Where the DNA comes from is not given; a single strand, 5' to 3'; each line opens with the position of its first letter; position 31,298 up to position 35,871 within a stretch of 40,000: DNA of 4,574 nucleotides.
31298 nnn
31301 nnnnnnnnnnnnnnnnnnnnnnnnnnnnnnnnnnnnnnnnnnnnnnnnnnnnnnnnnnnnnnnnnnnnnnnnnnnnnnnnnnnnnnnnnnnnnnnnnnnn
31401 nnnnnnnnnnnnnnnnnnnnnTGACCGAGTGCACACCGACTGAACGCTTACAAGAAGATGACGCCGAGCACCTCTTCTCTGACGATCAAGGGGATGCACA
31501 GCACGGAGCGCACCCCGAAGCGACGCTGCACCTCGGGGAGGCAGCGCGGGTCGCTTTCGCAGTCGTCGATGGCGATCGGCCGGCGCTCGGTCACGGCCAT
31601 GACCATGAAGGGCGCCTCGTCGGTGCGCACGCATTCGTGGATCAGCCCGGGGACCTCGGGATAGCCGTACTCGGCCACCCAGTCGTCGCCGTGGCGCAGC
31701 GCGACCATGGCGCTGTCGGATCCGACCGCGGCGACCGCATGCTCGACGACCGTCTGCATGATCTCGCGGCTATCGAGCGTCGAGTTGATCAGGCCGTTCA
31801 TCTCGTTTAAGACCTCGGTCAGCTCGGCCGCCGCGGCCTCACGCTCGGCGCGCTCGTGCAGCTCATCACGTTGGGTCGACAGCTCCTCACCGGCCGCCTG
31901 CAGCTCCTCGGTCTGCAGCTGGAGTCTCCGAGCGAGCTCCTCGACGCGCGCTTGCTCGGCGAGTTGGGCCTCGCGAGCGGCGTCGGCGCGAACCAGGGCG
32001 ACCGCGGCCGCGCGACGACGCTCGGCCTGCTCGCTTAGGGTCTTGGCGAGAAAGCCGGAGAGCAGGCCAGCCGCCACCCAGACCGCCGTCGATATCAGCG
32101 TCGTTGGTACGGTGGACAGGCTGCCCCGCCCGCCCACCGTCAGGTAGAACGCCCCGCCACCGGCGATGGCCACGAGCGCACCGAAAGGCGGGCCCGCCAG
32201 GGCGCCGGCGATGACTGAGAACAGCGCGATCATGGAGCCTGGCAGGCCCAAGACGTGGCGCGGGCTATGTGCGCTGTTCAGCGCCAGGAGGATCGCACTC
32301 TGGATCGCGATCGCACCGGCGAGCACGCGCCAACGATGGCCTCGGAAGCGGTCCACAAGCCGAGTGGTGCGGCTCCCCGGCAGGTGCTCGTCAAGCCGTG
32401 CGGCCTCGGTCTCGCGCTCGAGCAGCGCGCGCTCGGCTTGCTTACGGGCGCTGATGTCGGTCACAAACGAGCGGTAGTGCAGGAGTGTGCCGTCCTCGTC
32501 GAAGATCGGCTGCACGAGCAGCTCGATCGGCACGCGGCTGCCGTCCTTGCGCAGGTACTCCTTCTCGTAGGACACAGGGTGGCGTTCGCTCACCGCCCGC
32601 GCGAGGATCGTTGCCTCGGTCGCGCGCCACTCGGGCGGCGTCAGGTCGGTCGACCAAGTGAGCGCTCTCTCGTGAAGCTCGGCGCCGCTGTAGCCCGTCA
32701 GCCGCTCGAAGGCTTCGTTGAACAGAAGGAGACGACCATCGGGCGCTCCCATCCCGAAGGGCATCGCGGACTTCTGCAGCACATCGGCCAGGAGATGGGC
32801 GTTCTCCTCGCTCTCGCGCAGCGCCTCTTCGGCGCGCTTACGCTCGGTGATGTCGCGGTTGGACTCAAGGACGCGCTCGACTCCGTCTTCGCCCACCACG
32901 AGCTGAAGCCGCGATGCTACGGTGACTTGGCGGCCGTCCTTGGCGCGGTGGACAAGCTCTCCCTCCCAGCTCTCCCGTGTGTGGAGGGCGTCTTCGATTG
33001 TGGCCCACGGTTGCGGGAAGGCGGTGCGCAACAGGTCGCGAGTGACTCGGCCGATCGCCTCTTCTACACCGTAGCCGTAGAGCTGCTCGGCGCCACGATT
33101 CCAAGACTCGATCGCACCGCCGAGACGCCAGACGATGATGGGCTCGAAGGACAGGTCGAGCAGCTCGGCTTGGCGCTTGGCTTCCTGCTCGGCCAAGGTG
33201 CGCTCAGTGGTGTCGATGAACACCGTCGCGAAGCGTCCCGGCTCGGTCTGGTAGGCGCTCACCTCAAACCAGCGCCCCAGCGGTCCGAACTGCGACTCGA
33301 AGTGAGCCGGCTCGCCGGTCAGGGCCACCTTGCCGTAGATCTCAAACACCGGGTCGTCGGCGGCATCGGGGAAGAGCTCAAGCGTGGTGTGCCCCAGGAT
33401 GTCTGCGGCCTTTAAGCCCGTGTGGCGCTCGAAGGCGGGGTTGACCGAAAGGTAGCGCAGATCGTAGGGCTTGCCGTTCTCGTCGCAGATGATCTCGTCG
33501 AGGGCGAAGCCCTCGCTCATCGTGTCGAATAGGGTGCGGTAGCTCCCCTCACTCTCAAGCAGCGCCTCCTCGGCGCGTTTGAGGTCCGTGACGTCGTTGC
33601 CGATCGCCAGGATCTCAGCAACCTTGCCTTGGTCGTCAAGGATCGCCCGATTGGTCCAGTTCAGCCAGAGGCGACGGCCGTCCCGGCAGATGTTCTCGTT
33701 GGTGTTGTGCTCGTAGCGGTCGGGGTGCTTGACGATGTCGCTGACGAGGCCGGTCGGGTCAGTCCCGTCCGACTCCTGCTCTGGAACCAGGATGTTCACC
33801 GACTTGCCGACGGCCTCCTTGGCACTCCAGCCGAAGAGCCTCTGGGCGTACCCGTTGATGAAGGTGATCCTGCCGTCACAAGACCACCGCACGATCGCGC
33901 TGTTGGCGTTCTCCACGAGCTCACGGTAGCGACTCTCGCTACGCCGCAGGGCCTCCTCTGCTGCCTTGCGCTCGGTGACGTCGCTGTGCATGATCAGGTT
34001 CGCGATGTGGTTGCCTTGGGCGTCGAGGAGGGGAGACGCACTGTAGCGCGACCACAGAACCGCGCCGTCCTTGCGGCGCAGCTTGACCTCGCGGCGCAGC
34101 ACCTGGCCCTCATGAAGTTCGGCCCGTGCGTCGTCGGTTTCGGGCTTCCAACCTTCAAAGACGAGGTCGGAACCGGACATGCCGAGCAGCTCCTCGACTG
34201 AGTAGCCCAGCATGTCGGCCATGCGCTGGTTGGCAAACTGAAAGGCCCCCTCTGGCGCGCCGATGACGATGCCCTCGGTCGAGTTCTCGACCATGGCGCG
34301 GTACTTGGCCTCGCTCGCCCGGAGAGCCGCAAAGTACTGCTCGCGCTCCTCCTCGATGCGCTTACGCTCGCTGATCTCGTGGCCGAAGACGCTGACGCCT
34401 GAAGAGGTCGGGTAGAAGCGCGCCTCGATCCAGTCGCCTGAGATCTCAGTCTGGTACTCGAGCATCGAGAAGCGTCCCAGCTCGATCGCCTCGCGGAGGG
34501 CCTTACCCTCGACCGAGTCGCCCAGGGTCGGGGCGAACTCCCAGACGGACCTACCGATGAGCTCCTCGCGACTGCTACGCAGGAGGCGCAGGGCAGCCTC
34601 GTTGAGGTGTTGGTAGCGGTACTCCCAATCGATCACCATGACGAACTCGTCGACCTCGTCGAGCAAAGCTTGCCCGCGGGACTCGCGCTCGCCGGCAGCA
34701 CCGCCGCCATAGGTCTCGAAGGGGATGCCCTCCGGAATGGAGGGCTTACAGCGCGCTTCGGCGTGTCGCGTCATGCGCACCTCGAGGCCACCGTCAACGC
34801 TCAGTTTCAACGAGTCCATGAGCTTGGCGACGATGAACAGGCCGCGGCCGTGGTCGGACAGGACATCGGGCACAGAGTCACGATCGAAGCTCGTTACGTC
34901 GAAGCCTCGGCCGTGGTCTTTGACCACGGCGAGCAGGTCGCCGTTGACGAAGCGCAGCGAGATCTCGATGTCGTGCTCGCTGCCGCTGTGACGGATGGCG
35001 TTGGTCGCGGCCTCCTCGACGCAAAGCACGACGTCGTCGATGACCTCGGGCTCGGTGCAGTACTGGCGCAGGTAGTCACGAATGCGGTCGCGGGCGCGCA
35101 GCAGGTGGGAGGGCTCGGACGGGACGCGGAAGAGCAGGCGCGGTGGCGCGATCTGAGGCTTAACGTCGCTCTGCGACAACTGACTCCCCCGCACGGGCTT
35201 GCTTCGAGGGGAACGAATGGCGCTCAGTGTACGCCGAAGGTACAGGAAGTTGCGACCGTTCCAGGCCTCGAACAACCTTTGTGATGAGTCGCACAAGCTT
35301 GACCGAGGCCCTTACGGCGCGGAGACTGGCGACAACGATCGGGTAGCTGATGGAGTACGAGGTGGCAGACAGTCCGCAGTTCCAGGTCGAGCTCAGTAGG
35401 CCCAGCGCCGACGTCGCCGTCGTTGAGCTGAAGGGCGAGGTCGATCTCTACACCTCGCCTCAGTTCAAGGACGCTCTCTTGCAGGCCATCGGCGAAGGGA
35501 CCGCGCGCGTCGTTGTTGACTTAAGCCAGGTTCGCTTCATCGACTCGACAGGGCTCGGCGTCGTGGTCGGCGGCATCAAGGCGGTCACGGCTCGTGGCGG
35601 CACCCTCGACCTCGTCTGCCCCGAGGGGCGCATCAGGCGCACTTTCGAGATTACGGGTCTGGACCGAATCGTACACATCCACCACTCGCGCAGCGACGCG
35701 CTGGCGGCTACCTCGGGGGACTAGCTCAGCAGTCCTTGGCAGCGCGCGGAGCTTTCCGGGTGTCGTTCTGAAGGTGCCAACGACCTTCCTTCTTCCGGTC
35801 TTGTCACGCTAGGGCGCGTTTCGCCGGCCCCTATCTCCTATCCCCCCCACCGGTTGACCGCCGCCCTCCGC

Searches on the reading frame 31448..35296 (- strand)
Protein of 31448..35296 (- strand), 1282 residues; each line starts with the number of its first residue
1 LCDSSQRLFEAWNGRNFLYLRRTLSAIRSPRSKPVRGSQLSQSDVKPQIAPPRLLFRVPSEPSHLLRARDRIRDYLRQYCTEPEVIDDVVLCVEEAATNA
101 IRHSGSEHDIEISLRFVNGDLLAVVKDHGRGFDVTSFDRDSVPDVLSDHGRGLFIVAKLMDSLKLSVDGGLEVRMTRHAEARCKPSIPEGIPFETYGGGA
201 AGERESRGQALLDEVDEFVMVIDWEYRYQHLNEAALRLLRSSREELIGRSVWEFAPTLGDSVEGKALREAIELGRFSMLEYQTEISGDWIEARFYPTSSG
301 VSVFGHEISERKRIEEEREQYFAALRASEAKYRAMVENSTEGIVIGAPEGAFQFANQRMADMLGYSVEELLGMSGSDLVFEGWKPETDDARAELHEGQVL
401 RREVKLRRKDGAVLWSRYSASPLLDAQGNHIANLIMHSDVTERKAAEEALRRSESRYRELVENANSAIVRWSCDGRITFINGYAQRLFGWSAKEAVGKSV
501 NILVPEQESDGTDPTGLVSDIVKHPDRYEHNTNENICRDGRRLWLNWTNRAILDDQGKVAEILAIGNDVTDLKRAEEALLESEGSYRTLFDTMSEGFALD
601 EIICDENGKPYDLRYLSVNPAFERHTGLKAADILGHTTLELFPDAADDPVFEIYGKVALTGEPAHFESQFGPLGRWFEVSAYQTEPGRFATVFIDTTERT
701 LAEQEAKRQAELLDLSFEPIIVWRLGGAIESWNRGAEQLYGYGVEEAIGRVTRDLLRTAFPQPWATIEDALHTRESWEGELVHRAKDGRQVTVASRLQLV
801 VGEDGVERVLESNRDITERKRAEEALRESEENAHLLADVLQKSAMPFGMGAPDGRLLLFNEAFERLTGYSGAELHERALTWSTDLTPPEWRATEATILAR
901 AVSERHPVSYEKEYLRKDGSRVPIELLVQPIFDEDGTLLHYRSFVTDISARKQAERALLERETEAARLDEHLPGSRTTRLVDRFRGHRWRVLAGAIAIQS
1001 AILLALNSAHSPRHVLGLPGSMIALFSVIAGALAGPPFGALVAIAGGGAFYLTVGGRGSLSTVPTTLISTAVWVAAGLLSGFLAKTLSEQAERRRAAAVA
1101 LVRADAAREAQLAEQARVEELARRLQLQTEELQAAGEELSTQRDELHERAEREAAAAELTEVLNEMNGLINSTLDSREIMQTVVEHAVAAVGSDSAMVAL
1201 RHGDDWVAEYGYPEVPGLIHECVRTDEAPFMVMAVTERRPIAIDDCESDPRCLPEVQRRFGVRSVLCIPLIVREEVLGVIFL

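Call 62: search_protein_families(library=pfam, proteins=[window:31448-35296:-], max_evalue=0.001)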
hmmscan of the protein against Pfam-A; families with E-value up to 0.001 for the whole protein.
window:31448-35296:- (1282 aa): 13 families
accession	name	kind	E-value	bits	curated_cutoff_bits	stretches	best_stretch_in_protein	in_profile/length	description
PF08448.16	PAS_4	-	6.3e-64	213.5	23.1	6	850-953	11-110/110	PAS fold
PF13426.13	PAS_9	-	6.2e-62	206.7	27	5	851-949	8-102/103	PAS domain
PF00989.32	PAS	-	6.3e-58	194.1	22.6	4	456-569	2-113/113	PAS fold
PF13188.13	PAS_8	-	9.6e-40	133.6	21.8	3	330-393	1-60/65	PAS domain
PF08447.18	PAS_3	-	1.8e-33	115.1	25.6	3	354-429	3-81/89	PAS fold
PF13581.12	HATPase_c_2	-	3.6e-22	79.2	27.4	1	58-176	1-126/127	Histidine kinase-like ATPase domain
PF13185.12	GAF_2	-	1.7e-12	48.1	28.6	1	1174-1282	2-108/136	GAF domain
PF01590.32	GAF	-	1e-11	45.9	22.4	1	1177-1281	3-106/133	GAF domain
PF02518.31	HATPase_c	-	9.8e-08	32.9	26.4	1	87-164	4-88/111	Histidine kinase-, DNA gyrase B-, and HSP90-like ATPase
PF24820.1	Diguanyl_cycl_sensor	-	9.6e-07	29.2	28.1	0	336-389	2-55/109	Diguanylate cyclase-like sensor domain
PF13492.12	GAF_3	-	1.8e-05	25.6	27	1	1177-1282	3-100/129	GAF domain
PF18095.7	PAS_12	-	2.3e-05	24.4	22.6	0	343-384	60-100/153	UPF0242 C-terminal PAS-like domain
PF12860.13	PAS_7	-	2.8e-05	24.7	27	0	337-448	2-115/115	PAS fold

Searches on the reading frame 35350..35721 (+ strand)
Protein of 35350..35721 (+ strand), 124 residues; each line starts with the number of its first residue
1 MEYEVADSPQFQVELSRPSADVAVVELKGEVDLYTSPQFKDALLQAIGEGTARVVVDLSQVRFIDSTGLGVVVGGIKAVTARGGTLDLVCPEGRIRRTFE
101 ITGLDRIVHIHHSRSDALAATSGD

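Call 62: search_protein_families(library=pfam, proteins=[window:35350-35721:+], max_evalue=0.001)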
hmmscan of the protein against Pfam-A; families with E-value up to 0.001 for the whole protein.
window:35350-35721:+ (124 aa): 2 families
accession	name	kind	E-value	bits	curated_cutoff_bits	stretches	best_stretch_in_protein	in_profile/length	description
PF01740.26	STAS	-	1.4e-23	83.1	22.6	1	21-117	9-106/106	STAS domain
PF13466.11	STAS_2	-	1.2e-16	61.1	29.2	1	25-105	1-80/80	STAS domain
